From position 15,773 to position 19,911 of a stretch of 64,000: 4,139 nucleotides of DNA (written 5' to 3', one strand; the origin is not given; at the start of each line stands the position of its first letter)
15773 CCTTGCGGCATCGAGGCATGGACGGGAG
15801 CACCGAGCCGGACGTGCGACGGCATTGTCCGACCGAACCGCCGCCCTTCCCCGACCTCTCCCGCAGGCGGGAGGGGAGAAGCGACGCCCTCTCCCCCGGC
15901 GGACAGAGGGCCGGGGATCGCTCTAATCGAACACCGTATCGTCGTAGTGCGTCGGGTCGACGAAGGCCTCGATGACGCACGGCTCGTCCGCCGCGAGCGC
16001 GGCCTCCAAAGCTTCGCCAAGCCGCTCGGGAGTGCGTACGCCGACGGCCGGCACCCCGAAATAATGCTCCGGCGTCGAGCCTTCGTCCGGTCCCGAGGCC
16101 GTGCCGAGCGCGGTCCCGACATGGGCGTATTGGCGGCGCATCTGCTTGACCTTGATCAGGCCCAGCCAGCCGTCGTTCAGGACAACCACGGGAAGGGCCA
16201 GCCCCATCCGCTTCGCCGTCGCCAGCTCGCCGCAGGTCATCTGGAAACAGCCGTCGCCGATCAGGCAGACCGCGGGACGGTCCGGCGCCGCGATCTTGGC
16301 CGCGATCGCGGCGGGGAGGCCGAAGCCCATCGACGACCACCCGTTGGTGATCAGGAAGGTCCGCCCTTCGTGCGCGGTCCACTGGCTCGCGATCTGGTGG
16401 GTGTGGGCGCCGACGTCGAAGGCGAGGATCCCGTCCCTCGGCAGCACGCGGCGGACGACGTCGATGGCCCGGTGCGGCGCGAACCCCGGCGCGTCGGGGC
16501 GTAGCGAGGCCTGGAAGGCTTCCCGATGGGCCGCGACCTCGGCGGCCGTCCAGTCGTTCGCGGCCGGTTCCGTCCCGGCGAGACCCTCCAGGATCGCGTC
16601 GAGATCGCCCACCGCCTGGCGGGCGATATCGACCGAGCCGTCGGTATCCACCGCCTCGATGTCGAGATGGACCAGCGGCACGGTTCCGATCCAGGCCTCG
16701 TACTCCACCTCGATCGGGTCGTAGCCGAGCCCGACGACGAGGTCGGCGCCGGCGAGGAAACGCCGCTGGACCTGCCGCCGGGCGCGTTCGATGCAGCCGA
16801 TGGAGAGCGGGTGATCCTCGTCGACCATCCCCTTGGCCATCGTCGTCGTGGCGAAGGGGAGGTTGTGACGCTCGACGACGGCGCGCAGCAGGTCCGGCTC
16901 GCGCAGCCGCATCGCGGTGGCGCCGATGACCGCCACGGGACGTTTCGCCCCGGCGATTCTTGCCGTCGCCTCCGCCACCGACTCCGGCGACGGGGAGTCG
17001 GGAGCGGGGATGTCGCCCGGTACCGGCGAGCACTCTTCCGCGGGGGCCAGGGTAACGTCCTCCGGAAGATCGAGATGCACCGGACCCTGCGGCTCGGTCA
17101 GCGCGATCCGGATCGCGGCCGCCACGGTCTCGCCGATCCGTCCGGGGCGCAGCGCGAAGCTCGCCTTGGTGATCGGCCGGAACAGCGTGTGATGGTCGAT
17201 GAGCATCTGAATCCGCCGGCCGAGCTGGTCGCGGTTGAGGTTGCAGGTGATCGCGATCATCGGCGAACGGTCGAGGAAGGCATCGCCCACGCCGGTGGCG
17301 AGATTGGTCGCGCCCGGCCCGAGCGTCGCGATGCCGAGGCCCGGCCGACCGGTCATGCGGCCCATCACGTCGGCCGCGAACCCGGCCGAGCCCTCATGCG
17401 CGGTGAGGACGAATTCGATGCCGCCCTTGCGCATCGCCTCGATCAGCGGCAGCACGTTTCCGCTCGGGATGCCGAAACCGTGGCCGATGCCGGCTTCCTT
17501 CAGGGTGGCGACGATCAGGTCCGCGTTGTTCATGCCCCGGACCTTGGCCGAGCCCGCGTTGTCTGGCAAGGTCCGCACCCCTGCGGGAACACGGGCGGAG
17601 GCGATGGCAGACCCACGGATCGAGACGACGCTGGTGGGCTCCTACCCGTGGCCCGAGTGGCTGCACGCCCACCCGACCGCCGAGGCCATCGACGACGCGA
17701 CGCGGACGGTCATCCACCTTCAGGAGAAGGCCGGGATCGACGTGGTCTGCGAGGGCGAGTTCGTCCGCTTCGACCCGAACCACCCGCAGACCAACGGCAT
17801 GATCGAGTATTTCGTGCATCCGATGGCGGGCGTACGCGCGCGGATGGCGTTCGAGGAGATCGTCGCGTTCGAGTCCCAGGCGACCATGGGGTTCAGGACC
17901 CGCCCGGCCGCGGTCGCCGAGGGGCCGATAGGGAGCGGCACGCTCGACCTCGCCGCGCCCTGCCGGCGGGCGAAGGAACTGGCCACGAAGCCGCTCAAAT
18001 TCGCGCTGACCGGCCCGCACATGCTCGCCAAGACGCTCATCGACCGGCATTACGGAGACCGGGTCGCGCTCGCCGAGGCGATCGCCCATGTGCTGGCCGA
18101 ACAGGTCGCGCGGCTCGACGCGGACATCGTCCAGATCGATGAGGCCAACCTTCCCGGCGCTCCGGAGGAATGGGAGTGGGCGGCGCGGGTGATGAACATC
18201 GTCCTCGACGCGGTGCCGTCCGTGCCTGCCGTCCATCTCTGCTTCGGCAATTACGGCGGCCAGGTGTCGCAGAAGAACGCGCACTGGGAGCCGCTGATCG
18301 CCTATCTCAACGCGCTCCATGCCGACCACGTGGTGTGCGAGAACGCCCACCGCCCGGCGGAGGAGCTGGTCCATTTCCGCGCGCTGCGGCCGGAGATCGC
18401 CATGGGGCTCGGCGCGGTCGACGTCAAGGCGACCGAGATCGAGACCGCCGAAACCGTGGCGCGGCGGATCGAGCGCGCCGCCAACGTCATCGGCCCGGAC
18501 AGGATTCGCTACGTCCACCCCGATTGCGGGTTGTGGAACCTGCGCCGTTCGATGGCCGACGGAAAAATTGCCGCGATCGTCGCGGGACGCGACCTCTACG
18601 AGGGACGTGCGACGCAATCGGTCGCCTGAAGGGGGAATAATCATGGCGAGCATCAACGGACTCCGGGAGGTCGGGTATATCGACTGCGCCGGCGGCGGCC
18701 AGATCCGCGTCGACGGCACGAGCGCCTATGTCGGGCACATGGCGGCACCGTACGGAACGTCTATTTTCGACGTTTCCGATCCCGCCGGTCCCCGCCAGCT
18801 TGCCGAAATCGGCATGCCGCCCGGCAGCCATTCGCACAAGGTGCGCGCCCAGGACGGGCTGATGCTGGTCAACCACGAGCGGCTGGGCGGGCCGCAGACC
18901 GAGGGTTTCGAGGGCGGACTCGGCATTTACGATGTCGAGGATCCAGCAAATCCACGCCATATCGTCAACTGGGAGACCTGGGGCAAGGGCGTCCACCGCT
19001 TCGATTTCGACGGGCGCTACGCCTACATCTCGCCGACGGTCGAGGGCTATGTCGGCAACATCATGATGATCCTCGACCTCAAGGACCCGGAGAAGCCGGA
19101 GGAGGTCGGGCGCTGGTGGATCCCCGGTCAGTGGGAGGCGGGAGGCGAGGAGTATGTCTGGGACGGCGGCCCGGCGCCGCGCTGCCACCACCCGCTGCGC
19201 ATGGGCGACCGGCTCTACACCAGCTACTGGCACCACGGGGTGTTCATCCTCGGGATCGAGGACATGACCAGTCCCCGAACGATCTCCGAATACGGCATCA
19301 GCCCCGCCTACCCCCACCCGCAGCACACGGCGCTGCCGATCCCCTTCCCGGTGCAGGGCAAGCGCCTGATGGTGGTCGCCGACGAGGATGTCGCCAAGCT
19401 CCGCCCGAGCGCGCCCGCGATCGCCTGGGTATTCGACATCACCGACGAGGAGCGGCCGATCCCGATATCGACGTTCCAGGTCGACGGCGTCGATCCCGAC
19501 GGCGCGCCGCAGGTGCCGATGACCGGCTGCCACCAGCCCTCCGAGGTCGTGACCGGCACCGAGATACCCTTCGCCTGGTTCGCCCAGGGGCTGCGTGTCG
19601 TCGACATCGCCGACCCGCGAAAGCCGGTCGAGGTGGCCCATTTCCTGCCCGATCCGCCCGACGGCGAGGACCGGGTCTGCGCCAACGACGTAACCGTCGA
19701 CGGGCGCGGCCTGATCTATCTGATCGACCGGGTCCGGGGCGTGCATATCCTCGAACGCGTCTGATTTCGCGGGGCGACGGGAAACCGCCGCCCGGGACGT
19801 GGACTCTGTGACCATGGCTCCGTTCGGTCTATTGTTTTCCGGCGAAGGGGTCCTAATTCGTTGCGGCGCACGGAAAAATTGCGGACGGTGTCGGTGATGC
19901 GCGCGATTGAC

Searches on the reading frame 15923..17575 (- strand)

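Call 56: search_protein_families(library=pfam, proteins=[window:15923-17575:-], max_evalue=0.0001)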
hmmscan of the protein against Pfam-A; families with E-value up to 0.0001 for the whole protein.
window:15923-17575:- (550 aa): 3 families
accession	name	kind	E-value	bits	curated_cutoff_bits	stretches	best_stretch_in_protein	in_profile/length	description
PF02775.26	TPP_enzyme_C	-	3.2e-32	111.8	21.9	1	387-536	1-150/151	Thiamine pyrophosphate enzyme, C-terminal TPP binding domain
PF02776.23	TPP_enzyme_N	-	7.1e-31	106.9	26.8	1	15-127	1-115/119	Thiamine pyrophosphate enzyme, N-terminal TPP binding domain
PF00205.28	TPP_enzyme_M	-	3.5e-23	82.3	30.4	1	200-332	1-137/137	Thiamine pyrophosphate enzyme, central domain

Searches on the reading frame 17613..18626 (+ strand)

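Call 3: search_protein_families(library=pfam, proteins=[window:17613-18626:+], max_evalue=0.01)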
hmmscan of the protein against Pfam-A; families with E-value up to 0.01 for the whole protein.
window:17613-18626:+ (338 aa): 1 family
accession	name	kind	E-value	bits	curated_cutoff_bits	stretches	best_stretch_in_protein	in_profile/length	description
PF01717.24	Meth_synt_2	-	1.5e-26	94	21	1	21-323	31-319/324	Cobalamin-independent synthase, Catalytic domain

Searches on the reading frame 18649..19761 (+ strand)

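Call 3: search_protein_families(library=pfam, proteins=[window:18649-19761:+], max_evalue=0.01)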
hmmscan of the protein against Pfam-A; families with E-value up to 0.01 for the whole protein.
window:18649-19761:+ (371 aa): 2 families
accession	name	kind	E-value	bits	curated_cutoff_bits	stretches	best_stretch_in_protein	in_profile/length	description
PF08309.17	LVIVD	-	4.1e-05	23.3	20.2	0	311-330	19-38/42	LVIVD repeat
PF09826.15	Beta_propel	-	0.0093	15.3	22.4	0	38-60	383-405/495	Beta propeller domain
